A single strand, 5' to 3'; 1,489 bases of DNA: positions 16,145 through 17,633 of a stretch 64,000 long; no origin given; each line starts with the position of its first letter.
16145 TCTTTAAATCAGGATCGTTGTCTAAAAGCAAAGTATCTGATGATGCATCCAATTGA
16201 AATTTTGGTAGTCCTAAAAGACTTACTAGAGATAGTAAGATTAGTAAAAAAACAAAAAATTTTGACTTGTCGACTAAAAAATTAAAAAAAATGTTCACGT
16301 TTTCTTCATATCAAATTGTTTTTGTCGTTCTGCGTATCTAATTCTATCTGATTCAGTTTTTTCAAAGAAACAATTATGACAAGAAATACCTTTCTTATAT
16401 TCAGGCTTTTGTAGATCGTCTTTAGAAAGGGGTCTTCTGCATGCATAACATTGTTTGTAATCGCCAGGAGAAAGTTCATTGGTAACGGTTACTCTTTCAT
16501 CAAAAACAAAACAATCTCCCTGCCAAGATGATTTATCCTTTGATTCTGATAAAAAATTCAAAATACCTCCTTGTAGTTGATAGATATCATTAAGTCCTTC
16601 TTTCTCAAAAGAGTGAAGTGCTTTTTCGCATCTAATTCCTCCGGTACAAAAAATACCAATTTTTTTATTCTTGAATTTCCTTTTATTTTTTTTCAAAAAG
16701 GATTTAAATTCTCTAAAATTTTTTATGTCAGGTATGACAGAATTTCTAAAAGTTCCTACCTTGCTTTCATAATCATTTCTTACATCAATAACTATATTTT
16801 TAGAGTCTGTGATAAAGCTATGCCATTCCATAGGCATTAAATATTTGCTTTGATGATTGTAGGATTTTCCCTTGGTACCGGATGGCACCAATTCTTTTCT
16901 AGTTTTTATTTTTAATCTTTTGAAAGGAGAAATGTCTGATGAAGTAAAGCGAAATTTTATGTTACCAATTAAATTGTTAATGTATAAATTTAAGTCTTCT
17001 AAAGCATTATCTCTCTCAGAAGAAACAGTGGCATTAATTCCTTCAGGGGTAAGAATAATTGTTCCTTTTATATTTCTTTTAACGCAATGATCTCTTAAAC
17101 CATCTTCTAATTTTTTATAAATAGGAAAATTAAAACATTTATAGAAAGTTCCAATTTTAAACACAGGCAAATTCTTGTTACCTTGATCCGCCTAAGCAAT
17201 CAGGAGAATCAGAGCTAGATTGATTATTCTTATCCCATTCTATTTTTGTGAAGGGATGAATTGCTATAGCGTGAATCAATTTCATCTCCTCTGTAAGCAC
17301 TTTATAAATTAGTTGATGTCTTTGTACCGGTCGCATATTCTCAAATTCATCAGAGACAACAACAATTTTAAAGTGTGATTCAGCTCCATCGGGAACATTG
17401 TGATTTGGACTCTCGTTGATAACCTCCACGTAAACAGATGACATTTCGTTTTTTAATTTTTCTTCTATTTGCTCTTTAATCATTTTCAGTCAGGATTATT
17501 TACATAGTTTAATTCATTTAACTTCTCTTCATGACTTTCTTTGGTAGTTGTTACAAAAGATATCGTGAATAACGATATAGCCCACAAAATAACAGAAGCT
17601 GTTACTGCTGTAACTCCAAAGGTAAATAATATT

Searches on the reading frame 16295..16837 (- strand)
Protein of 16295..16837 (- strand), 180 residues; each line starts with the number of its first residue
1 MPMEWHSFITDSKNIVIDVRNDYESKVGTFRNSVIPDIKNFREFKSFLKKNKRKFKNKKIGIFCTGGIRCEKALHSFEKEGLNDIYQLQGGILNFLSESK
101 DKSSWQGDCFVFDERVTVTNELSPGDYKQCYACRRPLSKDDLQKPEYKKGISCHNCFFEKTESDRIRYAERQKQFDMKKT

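Call 59: search_protein_families(library=ncbifam, proteins=[window:16295-16837:-], max_evalue=0.001)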
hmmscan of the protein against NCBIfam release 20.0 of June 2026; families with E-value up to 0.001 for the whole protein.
window:16295-16837:- (180 aa): 7 families
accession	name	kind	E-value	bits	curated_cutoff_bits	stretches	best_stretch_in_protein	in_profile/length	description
NF001133.1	PRK00142.1-1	equivalog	2.1e-46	158.4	170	1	2-119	110-228/229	oxygen-dependent tRNA uridine(34) hydroxylase TrhO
NF003703.0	PRK05320.1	equivalog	1.7e-41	142.7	331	1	15-160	133-277/280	sulfurtransferase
NF002397.0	PRK01415.1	equivalog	1.4e-39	136.3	280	1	2-126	116-241/247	hypothetical protein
NF045521.1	rhoda_near_glyco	subfamily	4.7e-09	36.2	145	1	12-100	30-113/144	rhodanese homology domain-containing protein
NF005646.0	PRK07411.1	equivalog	1.3e-05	24.5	633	1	12-98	298-382/390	molybdopterin-synthase adenylyltransferase MoeB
NF005902.0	PRK07878.1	equivalog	1.5e-05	24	647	1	7-97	296-383/392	adenylyltransferase/sulfurtransferase MoeZ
NF006444.0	PRK08762.1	equivalog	2.2e-05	23.3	449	1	12-98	28-110/387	molybdopterin-synthase adenylyltransferase MoeB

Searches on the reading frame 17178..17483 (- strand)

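Call 59: search_protein_families(library=ncbifam, proteins=[window:17178-17483:-], max_evalue=0.001)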
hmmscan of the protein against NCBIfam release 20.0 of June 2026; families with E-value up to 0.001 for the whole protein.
window:17178-17483:- (101 aa): 1 family
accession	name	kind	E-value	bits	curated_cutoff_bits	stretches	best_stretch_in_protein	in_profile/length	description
NF008638.0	PRK11628.1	equivalog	3.9e-33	113.7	137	1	1-99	2-101/105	transcriptional regulator BolA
